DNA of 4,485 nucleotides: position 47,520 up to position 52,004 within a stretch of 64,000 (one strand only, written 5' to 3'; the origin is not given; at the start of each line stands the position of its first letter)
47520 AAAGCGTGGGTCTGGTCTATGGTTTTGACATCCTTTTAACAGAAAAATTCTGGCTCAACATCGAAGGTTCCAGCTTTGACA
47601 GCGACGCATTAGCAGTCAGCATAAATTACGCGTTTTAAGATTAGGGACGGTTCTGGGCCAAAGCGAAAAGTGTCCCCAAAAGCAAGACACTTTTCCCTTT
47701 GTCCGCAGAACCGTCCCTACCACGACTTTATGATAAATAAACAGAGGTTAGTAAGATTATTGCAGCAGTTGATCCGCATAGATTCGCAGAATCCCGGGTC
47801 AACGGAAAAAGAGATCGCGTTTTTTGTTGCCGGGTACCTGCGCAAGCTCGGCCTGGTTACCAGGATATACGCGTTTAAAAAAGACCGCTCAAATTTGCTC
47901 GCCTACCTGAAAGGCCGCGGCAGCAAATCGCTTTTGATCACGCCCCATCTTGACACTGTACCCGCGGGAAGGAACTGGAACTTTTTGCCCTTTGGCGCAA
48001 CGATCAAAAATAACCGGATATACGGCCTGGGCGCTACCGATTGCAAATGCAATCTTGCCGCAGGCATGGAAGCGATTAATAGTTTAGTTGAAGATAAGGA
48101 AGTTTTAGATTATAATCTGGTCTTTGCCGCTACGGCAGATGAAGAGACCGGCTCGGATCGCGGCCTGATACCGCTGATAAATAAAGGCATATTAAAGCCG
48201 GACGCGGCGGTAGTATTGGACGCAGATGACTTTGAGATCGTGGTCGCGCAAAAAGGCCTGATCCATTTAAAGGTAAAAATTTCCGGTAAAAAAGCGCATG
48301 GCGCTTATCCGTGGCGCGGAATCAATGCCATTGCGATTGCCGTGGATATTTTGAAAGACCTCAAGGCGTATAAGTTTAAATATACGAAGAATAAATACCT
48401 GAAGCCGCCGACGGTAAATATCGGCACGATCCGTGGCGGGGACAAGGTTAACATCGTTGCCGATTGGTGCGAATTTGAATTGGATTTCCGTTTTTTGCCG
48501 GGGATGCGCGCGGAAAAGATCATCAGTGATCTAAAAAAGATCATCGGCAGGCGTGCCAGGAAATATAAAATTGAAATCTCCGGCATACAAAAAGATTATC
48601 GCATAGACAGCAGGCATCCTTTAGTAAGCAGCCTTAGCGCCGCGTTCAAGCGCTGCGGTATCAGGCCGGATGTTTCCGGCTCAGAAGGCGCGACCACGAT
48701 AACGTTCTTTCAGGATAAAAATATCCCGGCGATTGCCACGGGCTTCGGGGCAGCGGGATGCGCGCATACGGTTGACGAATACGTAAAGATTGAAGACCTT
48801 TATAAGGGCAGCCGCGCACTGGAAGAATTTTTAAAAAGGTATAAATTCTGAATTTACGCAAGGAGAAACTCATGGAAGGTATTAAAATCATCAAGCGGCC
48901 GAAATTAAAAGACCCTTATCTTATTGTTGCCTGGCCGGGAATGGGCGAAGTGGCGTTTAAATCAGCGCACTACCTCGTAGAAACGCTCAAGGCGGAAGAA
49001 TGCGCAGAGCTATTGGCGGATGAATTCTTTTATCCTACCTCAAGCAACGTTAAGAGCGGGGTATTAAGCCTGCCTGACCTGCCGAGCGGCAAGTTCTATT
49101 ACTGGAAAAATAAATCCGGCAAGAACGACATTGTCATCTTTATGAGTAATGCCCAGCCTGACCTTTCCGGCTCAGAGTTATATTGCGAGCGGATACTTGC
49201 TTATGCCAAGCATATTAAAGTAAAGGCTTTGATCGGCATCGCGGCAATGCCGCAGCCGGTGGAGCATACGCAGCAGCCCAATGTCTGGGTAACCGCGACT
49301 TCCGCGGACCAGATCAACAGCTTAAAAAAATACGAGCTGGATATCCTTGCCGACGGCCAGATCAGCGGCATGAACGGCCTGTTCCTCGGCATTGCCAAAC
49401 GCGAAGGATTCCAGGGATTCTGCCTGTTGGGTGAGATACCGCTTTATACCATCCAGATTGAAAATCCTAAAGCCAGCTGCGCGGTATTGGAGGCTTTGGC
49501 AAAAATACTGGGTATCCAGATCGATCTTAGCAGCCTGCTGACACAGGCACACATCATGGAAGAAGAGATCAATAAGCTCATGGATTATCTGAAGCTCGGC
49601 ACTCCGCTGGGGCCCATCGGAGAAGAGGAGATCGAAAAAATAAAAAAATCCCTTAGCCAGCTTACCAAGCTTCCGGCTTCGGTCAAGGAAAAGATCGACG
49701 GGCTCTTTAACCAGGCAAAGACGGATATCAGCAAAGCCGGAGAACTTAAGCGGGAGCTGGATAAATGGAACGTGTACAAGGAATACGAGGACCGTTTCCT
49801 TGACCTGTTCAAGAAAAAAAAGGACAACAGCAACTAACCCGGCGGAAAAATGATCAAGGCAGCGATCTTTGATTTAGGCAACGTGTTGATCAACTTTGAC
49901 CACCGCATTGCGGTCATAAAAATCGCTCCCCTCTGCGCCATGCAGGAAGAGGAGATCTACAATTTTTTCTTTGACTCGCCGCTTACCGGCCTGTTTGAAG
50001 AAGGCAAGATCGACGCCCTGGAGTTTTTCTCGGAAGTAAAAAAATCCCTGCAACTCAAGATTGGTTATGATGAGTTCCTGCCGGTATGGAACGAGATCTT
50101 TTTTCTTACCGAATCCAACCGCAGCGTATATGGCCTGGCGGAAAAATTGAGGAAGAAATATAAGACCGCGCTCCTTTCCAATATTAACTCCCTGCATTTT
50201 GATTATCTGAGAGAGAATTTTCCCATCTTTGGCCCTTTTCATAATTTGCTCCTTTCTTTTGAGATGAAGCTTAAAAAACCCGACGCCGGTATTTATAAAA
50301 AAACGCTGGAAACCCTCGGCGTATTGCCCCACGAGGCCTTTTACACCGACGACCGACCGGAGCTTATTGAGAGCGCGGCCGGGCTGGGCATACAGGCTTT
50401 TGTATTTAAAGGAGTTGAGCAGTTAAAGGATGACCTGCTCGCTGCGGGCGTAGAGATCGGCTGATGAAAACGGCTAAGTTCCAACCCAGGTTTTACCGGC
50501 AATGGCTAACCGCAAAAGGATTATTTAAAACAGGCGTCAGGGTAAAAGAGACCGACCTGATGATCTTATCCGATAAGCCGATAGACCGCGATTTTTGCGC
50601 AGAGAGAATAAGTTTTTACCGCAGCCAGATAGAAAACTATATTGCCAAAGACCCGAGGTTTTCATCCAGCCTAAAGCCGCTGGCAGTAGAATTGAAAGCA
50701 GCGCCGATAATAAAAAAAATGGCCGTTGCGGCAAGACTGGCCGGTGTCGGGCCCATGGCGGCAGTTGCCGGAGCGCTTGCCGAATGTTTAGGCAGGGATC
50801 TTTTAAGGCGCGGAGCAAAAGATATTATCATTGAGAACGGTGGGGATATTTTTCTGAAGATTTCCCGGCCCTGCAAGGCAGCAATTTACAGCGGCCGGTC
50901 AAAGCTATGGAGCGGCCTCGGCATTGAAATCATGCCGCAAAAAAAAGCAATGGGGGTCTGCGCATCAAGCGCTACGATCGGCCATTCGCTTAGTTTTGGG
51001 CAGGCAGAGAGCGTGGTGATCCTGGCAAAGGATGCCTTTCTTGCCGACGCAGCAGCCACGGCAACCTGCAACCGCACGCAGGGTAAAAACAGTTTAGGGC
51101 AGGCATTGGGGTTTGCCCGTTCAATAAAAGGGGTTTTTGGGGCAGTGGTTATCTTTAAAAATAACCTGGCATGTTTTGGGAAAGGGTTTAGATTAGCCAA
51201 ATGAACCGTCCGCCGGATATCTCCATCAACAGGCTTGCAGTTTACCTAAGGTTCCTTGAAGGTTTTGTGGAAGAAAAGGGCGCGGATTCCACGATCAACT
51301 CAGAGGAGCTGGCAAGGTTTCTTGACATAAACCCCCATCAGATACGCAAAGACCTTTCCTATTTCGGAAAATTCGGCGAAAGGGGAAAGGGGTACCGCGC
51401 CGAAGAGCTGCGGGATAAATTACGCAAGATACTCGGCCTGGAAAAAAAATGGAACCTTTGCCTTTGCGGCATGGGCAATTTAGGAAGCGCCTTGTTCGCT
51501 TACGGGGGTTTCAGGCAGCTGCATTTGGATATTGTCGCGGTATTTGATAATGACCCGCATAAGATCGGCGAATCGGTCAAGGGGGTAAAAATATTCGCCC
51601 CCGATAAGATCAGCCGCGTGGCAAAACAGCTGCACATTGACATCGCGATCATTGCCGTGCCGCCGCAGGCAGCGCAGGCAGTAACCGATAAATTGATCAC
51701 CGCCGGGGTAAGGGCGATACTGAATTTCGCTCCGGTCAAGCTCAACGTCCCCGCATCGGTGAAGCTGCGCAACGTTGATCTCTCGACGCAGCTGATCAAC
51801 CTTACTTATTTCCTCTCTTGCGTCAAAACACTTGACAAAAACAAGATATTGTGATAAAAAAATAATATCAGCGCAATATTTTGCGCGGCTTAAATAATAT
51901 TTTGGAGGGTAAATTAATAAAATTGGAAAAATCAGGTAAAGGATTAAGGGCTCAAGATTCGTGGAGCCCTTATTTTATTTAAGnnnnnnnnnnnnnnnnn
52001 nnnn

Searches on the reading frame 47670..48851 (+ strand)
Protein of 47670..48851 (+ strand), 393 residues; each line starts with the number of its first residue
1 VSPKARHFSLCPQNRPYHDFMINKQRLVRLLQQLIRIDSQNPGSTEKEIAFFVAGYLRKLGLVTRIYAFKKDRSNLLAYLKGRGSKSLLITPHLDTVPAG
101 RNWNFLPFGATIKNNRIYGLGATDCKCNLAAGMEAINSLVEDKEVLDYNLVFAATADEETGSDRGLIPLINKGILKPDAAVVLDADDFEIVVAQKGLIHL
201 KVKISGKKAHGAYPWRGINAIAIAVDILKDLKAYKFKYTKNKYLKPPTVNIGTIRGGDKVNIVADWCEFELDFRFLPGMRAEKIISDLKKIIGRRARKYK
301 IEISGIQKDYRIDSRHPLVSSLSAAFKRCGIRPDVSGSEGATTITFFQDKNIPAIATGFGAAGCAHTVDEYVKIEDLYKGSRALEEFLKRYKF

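Call 80: search_protein_families(library=pfam, proteins=[window:47670-48851:+], max_evalue=0.00001)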
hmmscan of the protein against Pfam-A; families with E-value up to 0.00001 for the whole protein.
window:47670-48851:+ (393 aa): 3 families
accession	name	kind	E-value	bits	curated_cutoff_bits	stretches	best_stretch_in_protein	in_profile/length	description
PF01546.33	Peptidase_M20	-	1.4e-32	113.8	24.6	1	92-389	4-205/206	Peptidase family M20/M25/M40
PF07687.19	M20_dimer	-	3.6e-27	94.8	21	1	192-299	1-106/107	Peptidase dimerisation domain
PF04389.22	Peptidase_M28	-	4e-06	27.1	21.3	1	75-161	1-69/193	Peptidase family M28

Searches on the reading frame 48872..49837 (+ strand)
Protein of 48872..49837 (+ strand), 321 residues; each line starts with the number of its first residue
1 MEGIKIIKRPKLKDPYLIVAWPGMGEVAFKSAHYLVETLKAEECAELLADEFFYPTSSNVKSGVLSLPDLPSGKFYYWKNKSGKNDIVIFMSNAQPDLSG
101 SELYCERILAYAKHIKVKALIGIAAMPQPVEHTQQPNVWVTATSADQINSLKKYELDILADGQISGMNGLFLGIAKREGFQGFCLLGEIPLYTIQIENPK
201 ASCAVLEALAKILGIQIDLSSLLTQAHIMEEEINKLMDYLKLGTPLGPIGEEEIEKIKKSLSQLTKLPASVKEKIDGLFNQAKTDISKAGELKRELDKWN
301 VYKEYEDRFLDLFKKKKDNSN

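Call 78: search_protein_families(library=pfam, proteins=[window:48872-49837:+], max_evalue=0.00001)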
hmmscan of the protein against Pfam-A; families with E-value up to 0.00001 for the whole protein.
window:48872-49837:+ (321 aa): 1 family
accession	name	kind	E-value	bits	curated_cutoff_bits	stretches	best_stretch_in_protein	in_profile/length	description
PF09754.15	PAC2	-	5.3e-38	131.4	25.8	1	17-237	1-215/215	PAC2 family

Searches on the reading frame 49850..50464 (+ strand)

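Call 78: search_protein_families(library=pfam, proteins=[window:49850-50464:+], max_evalue=0.00001)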
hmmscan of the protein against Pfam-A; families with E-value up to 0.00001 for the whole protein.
window:49850-50464:+ (204 aa): 2 families
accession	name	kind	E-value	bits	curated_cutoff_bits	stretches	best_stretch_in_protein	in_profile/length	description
PF00702.32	Hydrolase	-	2e-09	38.5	26.4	1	2-180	1-191/191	haloacid dehalogenase-like hydrolase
PF13419.12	HAD_2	-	3.7e-09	37.4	23.8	1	58-184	47-176/178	Haloacid dehalogenase-like hydrolase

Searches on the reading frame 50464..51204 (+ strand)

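Call 78: search_protein_families(library=pfam, proteins=[window:50464-51204:+], max_evalue=0.00001)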
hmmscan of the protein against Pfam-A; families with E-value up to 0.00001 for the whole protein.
window:50464-51204:+ (246 aa): 0 families

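Call 81: search_protein_families(library=ncbifam, proteins=[window:50464-51204:+], max_evalue=0.01)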
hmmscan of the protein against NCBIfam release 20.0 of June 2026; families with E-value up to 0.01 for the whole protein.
window:50464-51204:+ (246 aa): 4 families
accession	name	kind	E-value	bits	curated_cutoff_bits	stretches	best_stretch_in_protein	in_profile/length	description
NF003323.0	PRK04334.1-3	equivalog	2.5e-72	243.3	271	1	5-240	6-243/250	hypothetical protein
NF003324.0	PRK04334.1-4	equivalog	7.1e-60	202.8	275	1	25-240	6-221/238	hypothetical protein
NF003321.0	PRK04334.1-1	equivalog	1.3e-57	195.3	262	1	20-241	3-229/248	hypothetical protein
NF003322.0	PRK04334.1-2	equivalog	2.1e-18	66.4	290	1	79-205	71-203/295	hypothetical protein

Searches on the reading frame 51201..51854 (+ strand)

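Call 78: search_protein_families(library=pfam, proteins=[window:51201-51854:+], max_evalue=0.00001)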
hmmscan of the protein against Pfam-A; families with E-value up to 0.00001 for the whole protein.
window:51201-51854:+ (217 aa): 3 families
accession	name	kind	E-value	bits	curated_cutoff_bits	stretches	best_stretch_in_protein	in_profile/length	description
PF02629.25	CoA_binding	-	1.9e-20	73.8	22.3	1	82-179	2-97/97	CoA binding domain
PF06971.19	Put_DNA-bind_N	-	9.6e-13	48.4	27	1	5-53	3-49/49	Putative DNA-binding protein N-terminus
PF01408.29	GFO_IDH_MocA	-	6.1e-06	27.4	24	1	87-173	4-90/120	Oxidoreductase family, NAD-binding Rossmann fold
